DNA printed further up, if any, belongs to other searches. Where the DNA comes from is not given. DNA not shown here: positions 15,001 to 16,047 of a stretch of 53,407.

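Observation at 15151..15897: Enzyme I reduced to its N-terminal half: no PEP-binding domain anywhere nearby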

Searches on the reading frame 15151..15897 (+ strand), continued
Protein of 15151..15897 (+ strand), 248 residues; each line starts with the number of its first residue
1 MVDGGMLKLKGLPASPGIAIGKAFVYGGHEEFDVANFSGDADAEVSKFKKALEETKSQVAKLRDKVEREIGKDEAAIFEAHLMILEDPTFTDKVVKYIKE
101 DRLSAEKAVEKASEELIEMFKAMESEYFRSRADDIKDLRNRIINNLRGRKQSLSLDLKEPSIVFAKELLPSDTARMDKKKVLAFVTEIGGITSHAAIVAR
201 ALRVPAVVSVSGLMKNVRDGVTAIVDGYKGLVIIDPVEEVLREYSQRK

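Call 22: find_homologous_proteins(query=L001:1584-3194:-, max_evalue=1e-30)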
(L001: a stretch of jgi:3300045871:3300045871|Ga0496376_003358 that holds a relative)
Query L001:1584-3194:- (536 aa): 8000 proteins with E <= 1e-30 among 8000 candidates; the best 120 are listed.
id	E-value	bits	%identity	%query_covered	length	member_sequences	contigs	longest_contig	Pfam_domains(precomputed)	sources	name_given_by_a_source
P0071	0.0e+0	1156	98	100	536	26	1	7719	PF00391.30,PF01326.25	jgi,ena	jgi:pyruvate,orthophosphate dikinase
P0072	6.3e-276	934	78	99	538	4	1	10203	PF00391.30,PF01326.25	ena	-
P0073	1.2e-266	904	76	99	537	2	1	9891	PF00391.30,PF01326.25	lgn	-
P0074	1.3e-259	880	73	99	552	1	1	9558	PF00391.30,PF01326.25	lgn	-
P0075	9.8e-251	851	71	99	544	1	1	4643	PF00391.30,PF01326.25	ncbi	-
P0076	1.2e-243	828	69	99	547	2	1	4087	PF00391.30,PF01326.25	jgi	-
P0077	3.1e-240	816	66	99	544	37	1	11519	PF00391.30,PF01326.25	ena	-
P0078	2.2e-233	794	68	99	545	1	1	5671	PF00391.30,PF01326.25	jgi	-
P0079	3.2e-233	793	67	100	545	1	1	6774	PF00391.30,PF01326.25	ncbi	-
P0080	4.0e-233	793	67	100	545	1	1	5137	PF00391.30,PF01326.25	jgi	-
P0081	4.1e-233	793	67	100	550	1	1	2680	PF00391.30,PF01326.25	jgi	-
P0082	1.1e-232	791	68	100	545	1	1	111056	PF00391.30,PF01326.25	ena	-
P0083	1.7e-232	791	67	100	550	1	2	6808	PF00391.30,PF01326.25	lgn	-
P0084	2.0e-232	791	68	99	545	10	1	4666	PF00391.30,PF01326.25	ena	-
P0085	4.5e-232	789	68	100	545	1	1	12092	PF00391.30,PF01326.25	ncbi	-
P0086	8.9e-231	785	67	99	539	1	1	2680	PF00391.30,PF01326.25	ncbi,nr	ncbi:MAG: pyruvate, phosphate dikinase [Thaumarchaeota archaeon]|nr:MAG: pyruvate, phosphate dikinas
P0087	1.7e-230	784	67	99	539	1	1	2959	PF00391.30,PF01326.25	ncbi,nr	ncbi:pyruvate, phosphate dikinase [Candidatus Bathyarchaeota archaeon]|nr:MAG: pyruvate, phosphate d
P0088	4.4e-228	776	65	99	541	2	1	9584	PF00391.30,PF01326.25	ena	-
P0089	2.3e-219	747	64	98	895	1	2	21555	PF00391.30,PF02896.25,PF01326.25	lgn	-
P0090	5.6e-218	743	63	98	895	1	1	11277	PF00391.30,PF02896.25,PF01326.25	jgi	-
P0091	6.2e-218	743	63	98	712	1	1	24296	PF00391.30,PF02896.25,PF01326.25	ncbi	ncbi:MAG: pyruvate, phosphate dikinase, partial [Nitrososphaerota archaeon]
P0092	6.8e-218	743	63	98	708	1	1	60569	PF00391.30,PF02896.25,PF01326.25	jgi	-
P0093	7.3e-218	743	63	98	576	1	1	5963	PF00391.30,PF02896.25,PF01326.25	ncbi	ncbi:MAG: pyruvate, phosphate dikinase, partial [Nitrososphaerota archaeon]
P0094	1.2e-217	742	63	98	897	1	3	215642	PF00391.30,PF02896.25,PF01326.25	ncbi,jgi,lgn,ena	ncbi:MAG: pyruvate, phosphate dikinase [Nitrososphaerota archaeon]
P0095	1.2e-217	742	64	96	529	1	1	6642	PF00391.30,PF01326.25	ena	-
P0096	1.2e-217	742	63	98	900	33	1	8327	PF00391.30,PF02896.25,PF01326.25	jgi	-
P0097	1.3e-217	742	63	98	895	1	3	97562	PF00391.30,PF02896.25,PF01326.25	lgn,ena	-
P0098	2.6e-217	741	63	98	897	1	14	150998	PF00391.30,PF02896.25,PF01326.25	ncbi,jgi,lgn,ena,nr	ncbi:MAG: pyruvate, phosphate dikinase [Nitrososphaerota archaeon]|nr:pyruvate, phosphate dikinase [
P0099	2.6e-217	741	63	98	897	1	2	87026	PF00391.30,PF02896.25,PF01326.25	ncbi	ncbi:MAG: pyruvate, phosphate dikinase [Nitrososphaerota archaeon]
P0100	2.6e-217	741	63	98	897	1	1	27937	PF00391.30,PF02896.25,PF01326.25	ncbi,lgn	ncbi:MAG: pyruvate, phosphate dikinase [Nitrososphaerota archaeon]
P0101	2.6e-217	741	63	98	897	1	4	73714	PF00391.30,PF02896.25,PF01326.25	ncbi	ncbi:MAG: pyruvate, phosphate dikinase [Nitrososphaerota archaeon]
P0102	2.6e-217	741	63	98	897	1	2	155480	PF00391.30,PF02896.25,PF01326.25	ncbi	ncbi:MAG: pyruvate, phosphate dikinase [Nitrososphaerota archaeon]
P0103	4.5e-217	740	63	98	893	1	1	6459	PF00391.30,PF02896.25,PF01326.25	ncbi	ncbi:MAG: pyruvate, phosphate dikinase, partial [Nitrososphaerota archaeon]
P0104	5.2e-217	740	64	98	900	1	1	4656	PF00391.30,PF02896.25,PF01326.25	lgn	-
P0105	2.8e-213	727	62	98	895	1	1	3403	PF00391.30,PF02896.25,PF01326.25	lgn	-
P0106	6.3e-213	726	62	98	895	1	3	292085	PF00391.30,PF02896.25,PF01326.25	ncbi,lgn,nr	ncbi:MAG: pyruvate, phosphate dikinase [Aigarchaeota archaeon]|nr:pyruvate, phosphate dikinase [Aiga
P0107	2.1e-207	708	64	93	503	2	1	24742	PF00391.30,PF01326.25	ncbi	ncbi:MAG: pyruvate, phosphate dikinase, partial [Nitrososphaerota archaeon]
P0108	4.1e-198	677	61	97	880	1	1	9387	PF00391.30,PF02896.25,PF01326.25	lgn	-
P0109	3.1e-191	655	59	98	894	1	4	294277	PF00391.30,PF02896.25,PF01326.25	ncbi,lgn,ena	-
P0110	4.4e-191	654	59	97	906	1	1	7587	PF00391.30,PF02896.25,PF01326.25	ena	-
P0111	9.3e-191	653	58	98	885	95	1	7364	PF00391.30,PF02896.25,PF01326.25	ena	-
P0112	1.1e-190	653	64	85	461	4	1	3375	PF00391.30,PF01326.25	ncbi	ncbi:MAG: pyruvate, phosphate dikinase, partial [Nitrososphaerota archaeon]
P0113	2.0e-190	652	59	98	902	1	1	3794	PF00391.30,PF02896.25,PF01326.25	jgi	-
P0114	2.3e-190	652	58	98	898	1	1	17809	PF00391.30,PF02896.25,PF01326.25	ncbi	-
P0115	2.7e-190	652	58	98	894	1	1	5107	PF00391.30,PF02896.25,PF01326.25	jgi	-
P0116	1.0e-189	650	58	98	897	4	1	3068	PF00391.30,PF02896.25,PF01326.25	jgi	-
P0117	1.3e-189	649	59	98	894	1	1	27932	PF00391.30,PF02896.25,PF01326.25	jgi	-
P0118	2.5e-189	648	59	98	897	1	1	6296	PF00391.30,PF02896.25,PF01326.25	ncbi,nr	ncbi:MAG: pyruvate, phosphate dikinase [Euryarchaeota archaeon]|nr:pyruvate, phosphate dikinase [Eur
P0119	4.1e-189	648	59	98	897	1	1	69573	PF00391.30,PF02896.25,PF01326.25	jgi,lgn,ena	-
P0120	4.5e-189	648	58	98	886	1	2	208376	PF00391.30,PF02896.25,PF01326.25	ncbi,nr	ncbi:MAG: pyruvate, phosphate dikinase [Thaumarchaeota archaeon]|nr:pyruvate, phosphate dikinase [Ca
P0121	4.5e-189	648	59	98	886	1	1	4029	PF00391.30,PF02896.25,PF01326.25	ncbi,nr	ncbi:MAG: pyruvate, phosphate dikinase, partial [Euryarchaeota archaeon]|nr:pyruvate, phosphate diki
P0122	5.7e-189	647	59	98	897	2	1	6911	PF00391.30,PF02896.25,PF01326.25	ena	-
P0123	7.5e-189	647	59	98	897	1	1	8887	PF00391.30,PF02896.25,PF01326.25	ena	-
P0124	1.2e-188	646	58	98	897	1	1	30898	PF00391.30,PF02896.25,PF01326.25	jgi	-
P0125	1.2e-188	646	58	98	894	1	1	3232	PF00391.30,PF02896.25,PF01326.25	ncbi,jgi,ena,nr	ncbi:MAG TPA: pyruvate, phosphate dikinase [Euryarchaeota archaeon]|nr:pyruvate, phosphate dikinase 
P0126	1.3e-188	646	57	98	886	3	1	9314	PF00391.30,PF02896.25,PF01326.25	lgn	-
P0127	6.7e-188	644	58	98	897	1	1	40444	PF00391.30,PF02896.25,PF01326.25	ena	-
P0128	2.4e-187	642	58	98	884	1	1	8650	PF00391.30,PF02896.25,PF01326.25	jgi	-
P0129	2.6e-187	642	59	94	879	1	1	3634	PF00391.30,PF02896.25,PF01326.25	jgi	-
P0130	3.4e-187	641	57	97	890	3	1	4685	PF00391.30,PF02896.25,PF01326.25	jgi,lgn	jgi:pyruvate,orthophosphate dikinase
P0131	1.0e-185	637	57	98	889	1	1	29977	PF00391.30,PF02896.25,PF01326.25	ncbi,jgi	-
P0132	1.0e-185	636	56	99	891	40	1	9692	PF00391.30,PF02896.25,PF01326.25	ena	-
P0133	2.1e-185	635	57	98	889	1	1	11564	PF00391.30,PF02896.25,PF01326.25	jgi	jgi:pyruvate,orthophosphate dikinase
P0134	2.4e-185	635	56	98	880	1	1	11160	PF00391.30,PF02896.25,PF01326.25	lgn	-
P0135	2.7e-185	635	56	98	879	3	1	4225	PF00391.30,PF02896.25,PF01326.25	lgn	-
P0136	2.9e-185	635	57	98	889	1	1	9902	PF00391.30,PF02896.25,PF01326.25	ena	-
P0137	3.0e-185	635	57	98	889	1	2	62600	PF00391.30,PF02896.25,PF01326.25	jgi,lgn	-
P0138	3.0e-185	635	57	98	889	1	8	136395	PF00391.30,PF02896.25,PF01326.25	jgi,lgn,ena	jgi:pyruvate,orthophosphate dikinase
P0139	3.0e-185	635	57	98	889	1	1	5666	PF00391.30,PF02896.25,PF01326.25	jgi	-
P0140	5.0e-185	634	57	98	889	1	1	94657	PF00391.30,PF02896.25,PF01326.25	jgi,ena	-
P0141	5.1e-185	634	57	98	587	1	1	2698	PF00391.30,PF02896.25,PF01326.25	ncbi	ncbi:MAG: pyruvate, phosphate dikinase, partial [Dictyoglomus sp.]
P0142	6.0e-185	634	57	98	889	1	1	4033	PF00391.30,PF02896.25,PF01326.25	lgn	-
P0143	6.6e-185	634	56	98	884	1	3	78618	PF00391.30,PF02896.25,PF01326.25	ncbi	-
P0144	1.2e-184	633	57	98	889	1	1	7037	PF00391.30,PF02896.25,PF01326.25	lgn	-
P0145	1.2e-184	633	57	99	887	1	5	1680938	PF00391.30,PF02896.25,PF01326.25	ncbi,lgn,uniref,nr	ncbi:pyruvate phosphate dikinase [Candidatus Caldarchaeum subterraneum]|uniref:pyruvate, phosphate d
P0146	1.3e-184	633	57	98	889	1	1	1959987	PF00391.30,PF02896.25,PF01326.25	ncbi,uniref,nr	ncbi:pyruvate, phosphate dikinase [Dictyoglomus thermophilum]|uniref:Pyruvate, phosphate dikinase n=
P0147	1.3e-184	633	57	99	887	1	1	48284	PF00391.30,PF02896.25,PF01326.25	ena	-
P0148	1.4e-184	633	58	98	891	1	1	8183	PF00391.30,PF02896.25,PF01326.25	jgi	-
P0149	1.4e-184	633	57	98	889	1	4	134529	PF00391.30,PF02896.25,PF01326.25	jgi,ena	jgi:pyruvate,orthophosphate dikinase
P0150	1.7e-184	632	57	98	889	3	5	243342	PF00391.30,PF02896.25,PF01326.25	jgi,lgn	jgi:pyruvate,orthophosphate dikinase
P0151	1.8e-184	632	57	98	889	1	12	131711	PF00391.30,PF02896.25,PF01326.25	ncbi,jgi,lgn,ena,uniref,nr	ncbi:MAG: pyruvate, phosphate dikinase [Dictyoglomus thermophilum]|uniref:Pyruvate, phosphate dikina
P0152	1.8e-184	632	57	98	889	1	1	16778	PF00391.30,PF02896.25,PF01326.25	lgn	-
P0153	1.8e-184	632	57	98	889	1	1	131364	PF00391.30,PF02896.25,PF01326.25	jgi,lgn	-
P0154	1.8e-184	632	57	98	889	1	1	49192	PF00391.30,PF02896.25,PF01326.25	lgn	-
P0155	1.8e-184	632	57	98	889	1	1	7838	PF00391.30,PF02896.25,PF01326.25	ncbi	-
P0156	2.3e-184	632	57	98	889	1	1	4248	PF00391.30,PF02896.25,PF01326.25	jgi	jgi:pyruvate,orthophosphate dikinase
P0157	2.7e-184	632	57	98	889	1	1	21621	PF00391.30,PF02896.25,PF01326.25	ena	-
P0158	3.0e-184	632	57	98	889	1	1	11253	PF00391.30,PF02896.25,PF01326.25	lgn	-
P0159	3.0e-184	632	56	98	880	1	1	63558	PF00391.30,PF02896.25,PF01326.25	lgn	-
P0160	3.3e-184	632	56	98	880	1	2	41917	PF00391.30,PF02896.25,PF01326.25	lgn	-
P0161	3.4e-184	631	57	98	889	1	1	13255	PF00391.30,PF02896.25,PF01326.25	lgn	-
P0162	9.2e-184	630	56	98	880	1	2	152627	PF00391.30,PF02896.25,PF01326.25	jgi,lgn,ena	-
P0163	9.3e-184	630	56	99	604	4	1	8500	PF00391.30,PF02896.25,PF01326.25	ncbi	ncbi:MAG: pyruvate, phosphate dikinase, partial [Candidatus Caldarchaeum sp.]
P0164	1.1e-183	630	57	98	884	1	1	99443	PF00391.30,PF02896.25,PF01326.25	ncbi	-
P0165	1.2e-183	630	56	98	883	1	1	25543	PF00391.30,PF02896.25,PF01326.25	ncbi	-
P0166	1.2e-183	630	57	97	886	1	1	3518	PF00391.30,PF02896.25,PF01326.25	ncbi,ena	-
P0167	1.5e-183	629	57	97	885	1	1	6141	PF00391.30,PF02896.25,PF01326.25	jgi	-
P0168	1.6e-183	629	56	99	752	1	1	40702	PF00391.30,PF02896.25,PF01326.25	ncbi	ncbi:MAG: pyruvate, phosphate dikinase, partial [Candidatus Caldarchaeum sp.]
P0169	1.6e-183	629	56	99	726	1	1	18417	PF00391.30,PF02896.25,PF01326.25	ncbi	ncbi:MAG: pyruvate, phosphate dikinase, partial [Candidatus Caldarchaeum sp.]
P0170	1.7e-183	629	57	98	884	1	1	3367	PF00391.30,PF02896.25,PF01326.25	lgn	-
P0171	1.8e-183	629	56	99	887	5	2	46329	PF00391.30,PF02896.25,PF01326.25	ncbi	ncbi:MAG: pyruvate, phosphate dikinase [Candidatus Caldarchaeum sp.]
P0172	2.1e-183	629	56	99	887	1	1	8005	PF00391.30,PF02896.25,PF01326.25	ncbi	ncbi:MAG: pyruvate, phosphate dikinase [Candidatus Caldarchaeum sp.]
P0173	2.1e-183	629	56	99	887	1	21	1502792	PF00391.30,PF02896.25,PF01326.25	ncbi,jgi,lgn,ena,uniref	ncbi:MAG: pyruvate, phosphate dikinase [Candidatus Caldarchaeum sp.]|uniref:pyruvate, phosphate diki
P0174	2.5e-183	629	57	98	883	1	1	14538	PF00391.30,PF02896.25,PF01326.25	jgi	-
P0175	2.6e-183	629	56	98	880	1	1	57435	PF00391.30,PF02896.25,PF01326.25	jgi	jgi:pyruvate,orthophosphate dikinase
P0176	2.7e-183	628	56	99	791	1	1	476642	PF00391.30,PF02896.25,PF01326.25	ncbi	ncbi:MAG: pyruvate, phosphate dikinase, partial [Candidatus Caldarchaeum sp.]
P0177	2.8e-183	628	57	98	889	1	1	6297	PF00391.30,PF02896.25,PF01326.25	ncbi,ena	-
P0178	3.2e-183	628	56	98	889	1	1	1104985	PF00391.30,PF02896.25,PF01326.25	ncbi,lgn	-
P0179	3.7e-183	628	57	98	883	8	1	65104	PF00391.30,PF02896.25,PF01326.25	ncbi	-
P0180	4.5e-183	628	57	98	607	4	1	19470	PF00391.30,PF02896.25,PF01326.25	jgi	jgi:pyruvate, orthophosphate dikinase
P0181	4.6e-183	628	56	98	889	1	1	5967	PF00391.30,PF02896.25,PF01326.25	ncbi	-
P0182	4.8e-183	628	56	98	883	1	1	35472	PF00391.30,PF02896.25,PF01326.25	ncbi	-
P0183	4.8e-183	628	56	98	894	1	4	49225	PF00391.30,PF02896.25,PF01326.25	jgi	jgi:pyruvate,orthophosphate dikinase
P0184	5.2e-183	628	57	97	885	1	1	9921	PF00391.30,PF02896.25,PF01326.25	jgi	-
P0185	5.5e-183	627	56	98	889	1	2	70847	PF00391.30,PF02896.25,PF01326.25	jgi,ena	-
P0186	5.6e-183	627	56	98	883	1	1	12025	PF00391.30,PF02896.25,PF01326.25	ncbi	-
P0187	5.8e-183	627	57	98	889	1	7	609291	PF00391.30,PF02896.25,PF01326.25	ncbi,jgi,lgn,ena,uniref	uniref:Pyruvate, phosphate dikinase n=1 Tax=Dictyoglomus thermophilum TaxID=14 RepID=A0A7C3MJF6_DICT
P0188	5.8e-183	627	56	98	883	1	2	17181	PF00391.30,PF02896.25,PF01326.25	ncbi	-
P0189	5.9e-183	627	56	98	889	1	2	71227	PF00391.30,PF02896.25,PF01326.25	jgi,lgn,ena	-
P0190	5.9e-183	627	56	98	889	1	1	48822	PF00391.30,PF02896.25,PF01326.25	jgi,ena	-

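Call 23: list_cluster_members(proteins=[P0005, P0086, P0087, P0012, P0007, P0075, P0079, P0085, P0018])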
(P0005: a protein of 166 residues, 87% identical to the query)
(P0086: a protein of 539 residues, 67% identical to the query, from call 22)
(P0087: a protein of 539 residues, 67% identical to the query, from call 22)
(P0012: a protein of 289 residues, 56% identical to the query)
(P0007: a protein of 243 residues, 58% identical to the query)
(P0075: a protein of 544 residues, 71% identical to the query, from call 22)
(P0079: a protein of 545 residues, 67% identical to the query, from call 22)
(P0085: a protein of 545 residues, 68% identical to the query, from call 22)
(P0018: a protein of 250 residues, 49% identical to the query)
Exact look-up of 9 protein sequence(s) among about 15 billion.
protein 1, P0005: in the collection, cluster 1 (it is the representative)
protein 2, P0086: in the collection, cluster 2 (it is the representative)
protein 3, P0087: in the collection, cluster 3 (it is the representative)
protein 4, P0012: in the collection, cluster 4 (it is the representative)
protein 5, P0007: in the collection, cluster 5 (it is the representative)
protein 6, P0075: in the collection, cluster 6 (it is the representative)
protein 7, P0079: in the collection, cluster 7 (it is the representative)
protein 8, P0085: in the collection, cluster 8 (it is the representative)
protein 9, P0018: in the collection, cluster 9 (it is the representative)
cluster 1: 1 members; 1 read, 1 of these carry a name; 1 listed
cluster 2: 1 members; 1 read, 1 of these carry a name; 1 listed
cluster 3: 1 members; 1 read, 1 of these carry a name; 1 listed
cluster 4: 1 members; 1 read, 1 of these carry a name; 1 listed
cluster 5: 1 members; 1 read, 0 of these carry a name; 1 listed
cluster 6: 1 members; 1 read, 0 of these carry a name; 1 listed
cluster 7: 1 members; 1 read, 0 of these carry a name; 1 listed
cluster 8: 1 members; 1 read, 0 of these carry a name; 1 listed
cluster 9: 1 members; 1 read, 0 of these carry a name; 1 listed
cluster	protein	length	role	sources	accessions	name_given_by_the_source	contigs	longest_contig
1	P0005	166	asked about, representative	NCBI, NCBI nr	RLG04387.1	MAG: hypothetical protein DRN68_09890 [Thaumarchaeota archaeon] | MAG: hypothetical protein DRN68_09890 [Nitrososphaerota archaeon]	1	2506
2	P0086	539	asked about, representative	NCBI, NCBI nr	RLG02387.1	MAG: pyruvate, phosphate dikinase [Thaumarchaeota archaeon] | MAG: pyruvate, phosphate dikinase [Nitrososphaerota archaeon]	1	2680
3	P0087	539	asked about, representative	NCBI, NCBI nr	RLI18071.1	pyruvate, phosphate dikinase [Candidatus Bathyarchaeota archaeon] | MAG: pyruvate, phosphate dikinase [Candidatus Bathyarchaeota archaeon]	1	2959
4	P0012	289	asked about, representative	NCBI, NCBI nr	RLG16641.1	hypothetical protein DRN63_03970 [Nanoarchaeota archaeon] | MAG: hypothetical protein DRN63_03970 [Nanoarchaeota archaeon]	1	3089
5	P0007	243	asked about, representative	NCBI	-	-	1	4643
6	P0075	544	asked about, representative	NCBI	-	-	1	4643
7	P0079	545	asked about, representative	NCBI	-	-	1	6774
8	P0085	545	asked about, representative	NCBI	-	-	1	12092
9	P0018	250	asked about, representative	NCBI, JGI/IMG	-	-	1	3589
